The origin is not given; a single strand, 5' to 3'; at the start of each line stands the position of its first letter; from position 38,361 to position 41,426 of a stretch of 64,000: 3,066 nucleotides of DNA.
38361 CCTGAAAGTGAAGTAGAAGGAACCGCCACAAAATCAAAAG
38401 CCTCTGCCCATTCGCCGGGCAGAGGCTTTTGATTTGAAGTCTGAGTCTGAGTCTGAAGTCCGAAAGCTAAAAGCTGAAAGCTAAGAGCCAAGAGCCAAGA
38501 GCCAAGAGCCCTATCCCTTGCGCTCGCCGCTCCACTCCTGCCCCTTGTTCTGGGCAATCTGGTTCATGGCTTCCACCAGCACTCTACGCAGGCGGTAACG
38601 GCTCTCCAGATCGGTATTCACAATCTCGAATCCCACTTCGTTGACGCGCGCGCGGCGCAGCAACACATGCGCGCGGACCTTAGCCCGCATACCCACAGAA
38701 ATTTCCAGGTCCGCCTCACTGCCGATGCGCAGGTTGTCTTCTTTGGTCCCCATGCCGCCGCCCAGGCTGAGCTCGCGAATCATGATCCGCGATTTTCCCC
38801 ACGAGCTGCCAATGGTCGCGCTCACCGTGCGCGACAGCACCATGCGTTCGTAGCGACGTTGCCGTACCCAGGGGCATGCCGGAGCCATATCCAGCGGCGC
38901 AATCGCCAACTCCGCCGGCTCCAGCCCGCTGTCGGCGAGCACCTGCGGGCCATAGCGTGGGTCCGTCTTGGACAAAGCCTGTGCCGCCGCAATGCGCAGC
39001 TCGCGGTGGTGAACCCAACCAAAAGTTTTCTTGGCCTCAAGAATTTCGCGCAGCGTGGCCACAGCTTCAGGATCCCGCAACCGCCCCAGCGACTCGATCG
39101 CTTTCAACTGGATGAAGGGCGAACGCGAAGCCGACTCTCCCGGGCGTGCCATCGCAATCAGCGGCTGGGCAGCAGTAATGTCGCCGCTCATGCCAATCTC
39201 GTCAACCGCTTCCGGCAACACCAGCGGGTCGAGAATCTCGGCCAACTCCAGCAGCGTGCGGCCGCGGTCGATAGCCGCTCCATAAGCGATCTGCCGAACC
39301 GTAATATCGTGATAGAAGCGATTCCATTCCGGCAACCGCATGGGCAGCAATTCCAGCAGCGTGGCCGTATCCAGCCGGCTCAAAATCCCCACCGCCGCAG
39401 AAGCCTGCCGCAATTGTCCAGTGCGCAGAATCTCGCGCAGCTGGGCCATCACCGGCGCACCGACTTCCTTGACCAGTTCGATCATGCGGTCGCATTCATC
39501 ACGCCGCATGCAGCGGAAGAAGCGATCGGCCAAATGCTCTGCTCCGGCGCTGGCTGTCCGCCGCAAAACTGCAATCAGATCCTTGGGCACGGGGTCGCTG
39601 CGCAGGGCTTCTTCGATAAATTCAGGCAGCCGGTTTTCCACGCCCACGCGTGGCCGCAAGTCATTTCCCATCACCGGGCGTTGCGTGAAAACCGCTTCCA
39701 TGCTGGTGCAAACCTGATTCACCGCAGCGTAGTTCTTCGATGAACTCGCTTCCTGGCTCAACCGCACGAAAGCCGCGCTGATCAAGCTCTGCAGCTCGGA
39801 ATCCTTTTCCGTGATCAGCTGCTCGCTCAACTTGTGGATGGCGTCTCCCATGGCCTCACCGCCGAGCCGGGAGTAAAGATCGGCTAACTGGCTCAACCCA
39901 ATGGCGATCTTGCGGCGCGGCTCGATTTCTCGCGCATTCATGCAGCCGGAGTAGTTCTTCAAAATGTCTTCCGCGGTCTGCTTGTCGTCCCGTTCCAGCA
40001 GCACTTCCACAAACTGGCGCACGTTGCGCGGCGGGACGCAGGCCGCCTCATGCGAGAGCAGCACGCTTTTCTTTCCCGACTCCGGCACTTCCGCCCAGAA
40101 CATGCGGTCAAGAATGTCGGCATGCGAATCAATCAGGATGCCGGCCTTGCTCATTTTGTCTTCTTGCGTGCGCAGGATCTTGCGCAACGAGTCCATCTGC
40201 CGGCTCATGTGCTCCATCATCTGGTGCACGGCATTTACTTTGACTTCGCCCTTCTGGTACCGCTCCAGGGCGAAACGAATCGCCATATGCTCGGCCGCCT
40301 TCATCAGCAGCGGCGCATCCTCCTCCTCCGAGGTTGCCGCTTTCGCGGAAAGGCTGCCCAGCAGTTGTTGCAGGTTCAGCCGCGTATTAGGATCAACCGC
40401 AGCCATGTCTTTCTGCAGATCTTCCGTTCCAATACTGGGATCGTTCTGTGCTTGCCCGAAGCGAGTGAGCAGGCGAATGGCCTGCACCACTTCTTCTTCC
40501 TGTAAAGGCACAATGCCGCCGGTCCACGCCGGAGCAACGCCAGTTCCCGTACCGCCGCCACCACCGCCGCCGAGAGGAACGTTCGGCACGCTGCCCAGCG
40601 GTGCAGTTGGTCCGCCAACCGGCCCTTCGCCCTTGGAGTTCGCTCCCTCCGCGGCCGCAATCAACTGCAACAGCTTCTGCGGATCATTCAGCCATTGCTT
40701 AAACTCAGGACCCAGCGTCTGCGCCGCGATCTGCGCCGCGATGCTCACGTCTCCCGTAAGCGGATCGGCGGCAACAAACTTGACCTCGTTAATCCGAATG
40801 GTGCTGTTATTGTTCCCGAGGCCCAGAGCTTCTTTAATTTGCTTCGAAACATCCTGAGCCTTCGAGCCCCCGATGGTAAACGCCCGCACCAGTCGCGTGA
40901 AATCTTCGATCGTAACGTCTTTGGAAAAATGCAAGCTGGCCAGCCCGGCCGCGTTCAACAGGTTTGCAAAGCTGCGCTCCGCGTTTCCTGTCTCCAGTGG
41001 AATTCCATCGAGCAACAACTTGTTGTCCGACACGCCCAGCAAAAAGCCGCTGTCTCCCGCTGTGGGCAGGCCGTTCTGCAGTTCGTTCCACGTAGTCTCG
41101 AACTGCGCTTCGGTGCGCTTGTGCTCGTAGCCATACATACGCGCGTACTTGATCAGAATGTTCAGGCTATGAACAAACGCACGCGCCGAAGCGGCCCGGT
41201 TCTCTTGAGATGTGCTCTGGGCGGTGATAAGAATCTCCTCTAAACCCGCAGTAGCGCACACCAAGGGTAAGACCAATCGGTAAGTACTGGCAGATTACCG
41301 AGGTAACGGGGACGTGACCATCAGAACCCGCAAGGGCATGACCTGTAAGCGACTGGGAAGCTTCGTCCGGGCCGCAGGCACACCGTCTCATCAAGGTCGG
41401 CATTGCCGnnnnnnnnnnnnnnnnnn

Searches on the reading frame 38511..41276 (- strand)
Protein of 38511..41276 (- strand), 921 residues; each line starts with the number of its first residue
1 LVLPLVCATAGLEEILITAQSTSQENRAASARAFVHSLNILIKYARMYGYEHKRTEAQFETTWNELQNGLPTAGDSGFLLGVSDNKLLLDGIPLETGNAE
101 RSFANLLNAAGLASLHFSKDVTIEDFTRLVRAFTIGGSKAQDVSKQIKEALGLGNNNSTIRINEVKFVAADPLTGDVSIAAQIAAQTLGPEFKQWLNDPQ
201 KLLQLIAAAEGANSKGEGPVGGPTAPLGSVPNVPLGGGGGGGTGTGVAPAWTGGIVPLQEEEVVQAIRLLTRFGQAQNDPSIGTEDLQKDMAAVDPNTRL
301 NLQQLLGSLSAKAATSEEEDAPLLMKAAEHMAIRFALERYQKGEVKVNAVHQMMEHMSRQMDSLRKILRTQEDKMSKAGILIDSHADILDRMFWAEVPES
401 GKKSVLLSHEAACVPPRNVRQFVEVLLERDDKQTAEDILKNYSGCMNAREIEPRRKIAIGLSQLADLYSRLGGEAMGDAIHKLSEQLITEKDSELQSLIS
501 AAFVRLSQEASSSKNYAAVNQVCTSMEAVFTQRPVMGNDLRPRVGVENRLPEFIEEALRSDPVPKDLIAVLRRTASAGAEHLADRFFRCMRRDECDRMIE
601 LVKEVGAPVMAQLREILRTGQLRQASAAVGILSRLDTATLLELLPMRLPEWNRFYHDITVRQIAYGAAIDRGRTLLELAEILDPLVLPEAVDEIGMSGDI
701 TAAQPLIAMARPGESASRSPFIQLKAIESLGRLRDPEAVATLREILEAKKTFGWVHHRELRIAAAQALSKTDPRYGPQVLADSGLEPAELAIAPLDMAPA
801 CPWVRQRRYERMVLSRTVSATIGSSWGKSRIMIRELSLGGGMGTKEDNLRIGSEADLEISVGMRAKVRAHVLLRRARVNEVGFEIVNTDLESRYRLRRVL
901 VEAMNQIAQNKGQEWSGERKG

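Call 62: search_protein_families(library=pfam, proteins=[window:38511-41276:-], max_evalue=0.001)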
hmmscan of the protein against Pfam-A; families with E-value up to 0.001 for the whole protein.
window:38511-41276:- (921 aa): 1 family
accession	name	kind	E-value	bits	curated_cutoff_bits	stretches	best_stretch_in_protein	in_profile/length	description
PF13646.12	HEAT_2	-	8.8e-05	23.2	27.7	1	718-773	12-60/88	HEAT repeats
